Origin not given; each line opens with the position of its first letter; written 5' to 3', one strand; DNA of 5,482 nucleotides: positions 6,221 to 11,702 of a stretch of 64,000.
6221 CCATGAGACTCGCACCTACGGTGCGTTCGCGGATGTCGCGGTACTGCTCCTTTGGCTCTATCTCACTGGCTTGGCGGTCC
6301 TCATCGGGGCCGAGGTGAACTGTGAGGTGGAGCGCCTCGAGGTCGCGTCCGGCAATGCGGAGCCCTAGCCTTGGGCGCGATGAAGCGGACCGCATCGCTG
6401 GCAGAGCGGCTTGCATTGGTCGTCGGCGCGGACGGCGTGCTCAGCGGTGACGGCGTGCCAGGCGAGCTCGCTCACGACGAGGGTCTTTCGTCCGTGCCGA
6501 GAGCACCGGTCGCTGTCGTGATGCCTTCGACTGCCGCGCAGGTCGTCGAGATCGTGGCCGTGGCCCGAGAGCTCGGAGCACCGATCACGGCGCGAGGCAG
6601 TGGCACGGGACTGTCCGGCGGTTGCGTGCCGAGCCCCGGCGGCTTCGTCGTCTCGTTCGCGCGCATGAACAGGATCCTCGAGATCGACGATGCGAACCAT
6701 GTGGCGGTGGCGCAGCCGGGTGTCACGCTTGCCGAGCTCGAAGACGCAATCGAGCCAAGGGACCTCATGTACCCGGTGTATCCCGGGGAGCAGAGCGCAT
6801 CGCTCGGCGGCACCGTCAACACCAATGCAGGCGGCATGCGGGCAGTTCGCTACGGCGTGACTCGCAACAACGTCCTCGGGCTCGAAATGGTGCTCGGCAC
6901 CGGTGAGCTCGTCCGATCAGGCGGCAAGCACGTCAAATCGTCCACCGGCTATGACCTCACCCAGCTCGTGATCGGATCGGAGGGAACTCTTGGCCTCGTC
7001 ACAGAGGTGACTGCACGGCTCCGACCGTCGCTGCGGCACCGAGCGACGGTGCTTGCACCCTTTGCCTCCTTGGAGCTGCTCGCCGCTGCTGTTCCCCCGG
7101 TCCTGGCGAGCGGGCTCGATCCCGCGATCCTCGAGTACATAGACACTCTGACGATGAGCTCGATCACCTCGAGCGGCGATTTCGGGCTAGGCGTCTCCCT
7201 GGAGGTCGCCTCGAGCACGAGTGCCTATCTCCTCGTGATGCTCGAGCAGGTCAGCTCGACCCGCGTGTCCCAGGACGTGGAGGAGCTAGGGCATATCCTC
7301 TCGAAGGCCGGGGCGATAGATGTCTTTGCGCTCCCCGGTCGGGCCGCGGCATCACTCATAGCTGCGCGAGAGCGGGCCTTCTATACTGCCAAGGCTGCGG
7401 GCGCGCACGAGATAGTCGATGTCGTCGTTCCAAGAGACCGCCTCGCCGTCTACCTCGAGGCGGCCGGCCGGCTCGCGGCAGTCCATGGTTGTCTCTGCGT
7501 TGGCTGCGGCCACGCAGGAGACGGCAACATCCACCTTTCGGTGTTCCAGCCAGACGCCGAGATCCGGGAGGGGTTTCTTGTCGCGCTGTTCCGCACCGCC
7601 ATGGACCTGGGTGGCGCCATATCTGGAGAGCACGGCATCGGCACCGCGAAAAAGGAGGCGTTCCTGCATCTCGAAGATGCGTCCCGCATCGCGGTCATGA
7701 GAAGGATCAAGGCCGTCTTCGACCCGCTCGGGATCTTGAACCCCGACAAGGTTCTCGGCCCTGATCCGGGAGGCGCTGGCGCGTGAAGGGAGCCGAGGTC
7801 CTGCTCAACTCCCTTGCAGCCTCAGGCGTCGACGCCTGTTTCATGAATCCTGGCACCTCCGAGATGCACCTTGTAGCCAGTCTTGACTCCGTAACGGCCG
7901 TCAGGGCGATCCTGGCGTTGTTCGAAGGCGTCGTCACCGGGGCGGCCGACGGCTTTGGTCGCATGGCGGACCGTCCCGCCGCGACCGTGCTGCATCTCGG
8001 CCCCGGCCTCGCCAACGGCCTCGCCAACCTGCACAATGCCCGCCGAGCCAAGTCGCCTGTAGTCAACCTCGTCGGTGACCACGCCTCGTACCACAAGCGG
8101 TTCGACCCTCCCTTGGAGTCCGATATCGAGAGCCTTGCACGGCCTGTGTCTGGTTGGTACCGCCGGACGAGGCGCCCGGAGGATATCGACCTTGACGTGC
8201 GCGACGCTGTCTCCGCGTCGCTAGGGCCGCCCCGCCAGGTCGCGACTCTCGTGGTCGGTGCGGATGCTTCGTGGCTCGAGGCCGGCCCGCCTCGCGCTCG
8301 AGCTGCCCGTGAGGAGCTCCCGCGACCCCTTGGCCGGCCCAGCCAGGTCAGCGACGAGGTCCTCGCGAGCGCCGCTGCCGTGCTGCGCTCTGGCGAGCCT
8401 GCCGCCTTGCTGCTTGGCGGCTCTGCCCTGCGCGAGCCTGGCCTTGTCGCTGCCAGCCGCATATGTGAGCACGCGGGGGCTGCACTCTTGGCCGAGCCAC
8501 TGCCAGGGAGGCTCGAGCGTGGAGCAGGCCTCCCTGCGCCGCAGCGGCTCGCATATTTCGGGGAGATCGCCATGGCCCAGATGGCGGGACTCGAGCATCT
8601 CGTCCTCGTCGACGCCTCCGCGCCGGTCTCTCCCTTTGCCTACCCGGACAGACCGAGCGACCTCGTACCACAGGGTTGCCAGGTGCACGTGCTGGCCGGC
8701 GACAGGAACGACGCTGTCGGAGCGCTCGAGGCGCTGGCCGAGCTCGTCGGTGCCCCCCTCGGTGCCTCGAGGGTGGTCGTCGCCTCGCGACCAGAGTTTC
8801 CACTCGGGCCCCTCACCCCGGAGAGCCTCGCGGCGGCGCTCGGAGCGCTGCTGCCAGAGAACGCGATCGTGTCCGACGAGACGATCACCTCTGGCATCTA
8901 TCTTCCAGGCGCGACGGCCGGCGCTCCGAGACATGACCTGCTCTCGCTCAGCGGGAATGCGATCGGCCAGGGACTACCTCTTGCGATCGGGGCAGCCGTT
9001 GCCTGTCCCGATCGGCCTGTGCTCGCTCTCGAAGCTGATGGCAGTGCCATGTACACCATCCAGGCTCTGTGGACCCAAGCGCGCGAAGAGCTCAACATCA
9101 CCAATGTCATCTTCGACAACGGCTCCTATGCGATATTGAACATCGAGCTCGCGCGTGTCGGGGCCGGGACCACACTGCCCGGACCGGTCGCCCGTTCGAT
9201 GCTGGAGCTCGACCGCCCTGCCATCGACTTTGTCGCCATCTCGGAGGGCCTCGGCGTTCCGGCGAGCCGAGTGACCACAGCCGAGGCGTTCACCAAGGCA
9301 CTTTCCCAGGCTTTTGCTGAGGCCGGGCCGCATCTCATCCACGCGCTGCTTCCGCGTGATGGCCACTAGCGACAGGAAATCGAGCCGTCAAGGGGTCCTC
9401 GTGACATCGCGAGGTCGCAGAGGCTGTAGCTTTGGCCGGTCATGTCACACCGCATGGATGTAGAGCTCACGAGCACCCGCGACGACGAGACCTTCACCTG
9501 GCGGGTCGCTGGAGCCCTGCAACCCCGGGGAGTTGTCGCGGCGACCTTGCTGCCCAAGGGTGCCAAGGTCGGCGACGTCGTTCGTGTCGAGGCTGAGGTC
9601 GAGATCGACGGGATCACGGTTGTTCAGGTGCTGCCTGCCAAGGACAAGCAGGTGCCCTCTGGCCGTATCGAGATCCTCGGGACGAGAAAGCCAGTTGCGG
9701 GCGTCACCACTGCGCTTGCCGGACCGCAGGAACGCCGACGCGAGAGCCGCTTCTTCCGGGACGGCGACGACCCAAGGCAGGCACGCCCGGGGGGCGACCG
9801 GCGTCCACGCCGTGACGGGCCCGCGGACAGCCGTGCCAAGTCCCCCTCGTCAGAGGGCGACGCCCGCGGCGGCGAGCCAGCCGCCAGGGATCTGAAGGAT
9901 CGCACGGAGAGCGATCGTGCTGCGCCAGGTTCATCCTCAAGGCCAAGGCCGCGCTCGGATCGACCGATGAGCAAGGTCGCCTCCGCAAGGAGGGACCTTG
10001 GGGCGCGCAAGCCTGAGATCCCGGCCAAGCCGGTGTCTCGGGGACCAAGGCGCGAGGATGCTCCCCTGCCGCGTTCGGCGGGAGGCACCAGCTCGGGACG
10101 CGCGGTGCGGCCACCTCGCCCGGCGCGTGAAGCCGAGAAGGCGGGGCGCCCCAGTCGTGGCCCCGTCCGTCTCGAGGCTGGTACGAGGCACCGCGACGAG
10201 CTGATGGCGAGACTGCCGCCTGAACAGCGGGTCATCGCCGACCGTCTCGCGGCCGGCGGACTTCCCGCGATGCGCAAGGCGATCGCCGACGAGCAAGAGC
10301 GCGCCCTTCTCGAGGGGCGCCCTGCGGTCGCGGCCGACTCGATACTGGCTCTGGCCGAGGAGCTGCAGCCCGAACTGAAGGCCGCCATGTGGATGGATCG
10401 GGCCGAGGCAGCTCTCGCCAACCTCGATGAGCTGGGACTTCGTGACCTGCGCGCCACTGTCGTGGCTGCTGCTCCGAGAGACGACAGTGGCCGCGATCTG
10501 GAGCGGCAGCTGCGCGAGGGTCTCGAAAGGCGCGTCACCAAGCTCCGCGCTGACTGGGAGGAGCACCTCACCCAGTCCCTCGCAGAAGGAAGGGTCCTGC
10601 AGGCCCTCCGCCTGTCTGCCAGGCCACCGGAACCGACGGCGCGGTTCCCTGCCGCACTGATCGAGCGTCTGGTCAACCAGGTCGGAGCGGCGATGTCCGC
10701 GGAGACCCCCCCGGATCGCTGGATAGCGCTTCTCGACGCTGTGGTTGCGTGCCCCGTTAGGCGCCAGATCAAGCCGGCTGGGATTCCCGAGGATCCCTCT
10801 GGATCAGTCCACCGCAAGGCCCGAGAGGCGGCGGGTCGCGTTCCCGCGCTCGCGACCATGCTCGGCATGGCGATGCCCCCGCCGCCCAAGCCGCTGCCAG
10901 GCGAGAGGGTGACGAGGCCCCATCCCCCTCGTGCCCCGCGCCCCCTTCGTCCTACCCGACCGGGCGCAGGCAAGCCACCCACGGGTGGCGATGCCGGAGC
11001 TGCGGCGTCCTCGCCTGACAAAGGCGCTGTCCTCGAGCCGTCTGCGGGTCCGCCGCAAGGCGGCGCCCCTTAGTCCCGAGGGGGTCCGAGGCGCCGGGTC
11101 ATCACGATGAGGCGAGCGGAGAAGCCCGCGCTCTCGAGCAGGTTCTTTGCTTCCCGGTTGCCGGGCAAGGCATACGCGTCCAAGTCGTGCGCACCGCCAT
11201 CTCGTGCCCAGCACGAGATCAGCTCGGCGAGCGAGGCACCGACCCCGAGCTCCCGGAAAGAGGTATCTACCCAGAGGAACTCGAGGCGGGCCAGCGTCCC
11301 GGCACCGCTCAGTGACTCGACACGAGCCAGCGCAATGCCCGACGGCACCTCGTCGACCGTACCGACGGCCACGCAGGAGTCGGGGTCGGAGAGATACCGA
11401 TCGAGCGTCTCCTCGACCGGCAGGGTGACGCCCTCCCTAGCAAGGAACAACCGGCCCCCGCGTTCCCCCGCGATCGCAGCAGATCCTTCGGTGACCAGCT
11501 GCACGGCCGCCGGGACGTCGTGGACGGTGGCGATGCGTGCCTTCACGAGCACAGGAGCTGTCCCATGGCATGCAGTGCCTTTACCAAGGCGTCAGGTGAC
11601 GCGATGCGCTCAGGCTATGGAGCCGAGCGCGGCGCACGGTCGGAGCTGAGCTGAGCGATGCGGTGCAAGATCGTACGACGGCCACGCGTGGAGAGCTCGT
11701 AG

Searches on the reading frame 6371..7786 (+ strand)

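Call 52: search_protein_families(library=pfam, proteins=[window:6371-7786:+], max_evalue=0.001)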
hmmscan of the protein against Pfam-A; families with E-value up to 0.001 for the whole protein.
window:6371-7786:+ (471 aa): 2 families
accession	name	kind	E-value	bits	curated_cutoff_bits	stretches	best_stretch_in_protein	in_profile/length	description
PF02913.24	FAD-oxidase_C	-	7.7e-47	160.5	21.2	1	222-461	3-248/248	FAD linked oxidases, C-terminal domain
PF01565.28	FAD_binding_4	-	1.4e-40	138.6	26.4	1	46-182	1-137/139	FAD binding domain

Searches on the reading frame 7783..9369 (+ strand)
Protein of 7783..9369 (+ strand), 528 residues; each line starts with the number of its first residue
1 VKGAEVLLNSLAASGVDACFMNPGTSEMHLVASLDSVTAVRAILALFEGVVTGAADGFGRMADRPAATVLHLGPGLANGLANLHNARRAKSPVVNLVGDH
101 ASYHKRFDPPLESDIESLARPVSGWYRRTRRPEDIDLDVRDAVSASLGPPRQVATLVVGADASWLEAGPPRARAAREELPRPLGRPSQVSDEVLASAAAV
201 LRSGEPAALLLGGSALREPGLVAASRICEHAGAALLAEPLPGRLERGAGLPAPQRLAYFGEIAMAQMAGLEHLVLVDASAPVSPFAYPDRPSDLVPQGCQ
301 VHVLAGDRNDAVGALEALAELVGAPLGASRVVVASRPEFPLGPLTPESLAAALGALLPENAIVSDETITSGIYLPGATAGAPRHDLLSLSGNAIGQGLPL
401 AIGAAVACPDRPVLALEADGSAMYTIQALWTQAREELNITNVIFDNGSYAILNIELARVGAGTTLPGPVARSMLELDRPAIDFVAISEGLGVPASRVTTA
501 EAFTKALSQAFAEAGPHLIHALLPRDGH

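Call 52: search_protein_families(library=pfam, proteins=[window:7783-9369:+], max_evalue=0.001)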
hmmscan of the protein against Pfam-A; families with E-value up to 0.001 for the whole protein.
window:7783-9369:+ (528 aa): 2 families
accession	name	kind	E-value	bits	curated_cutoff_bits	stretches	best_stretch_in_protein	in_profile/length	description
PF02775.26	TPP_enzyme_C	-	4e-26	92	21.9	1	382-520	18-150/151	Thiamine pyrophosphate enzyme, C-terminal TPP binding domain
PF02776.23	TPP_enzyme_N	-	6.8e-25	87.6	26.8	1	1-106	1-106/119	Thiamine pyrophosphate enzyme, N-terminal TPP binding domain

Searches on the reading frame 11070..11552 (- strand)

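Call 48: search_protein_families(library=pfam, proteins=[window:11070-11552:-], max_evalue=0.001)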
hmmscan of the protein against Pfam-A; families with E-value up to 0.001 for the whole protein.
window:11070-11552:- (160 aa): 1 family
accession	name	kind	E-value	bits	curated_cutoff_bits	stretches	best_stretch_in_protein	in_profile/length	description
PF00583.31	Acetyltransf_1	-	5.9e-07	30.2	20.7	1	50-144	24-116/116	Acetyltransferase (GNAT) family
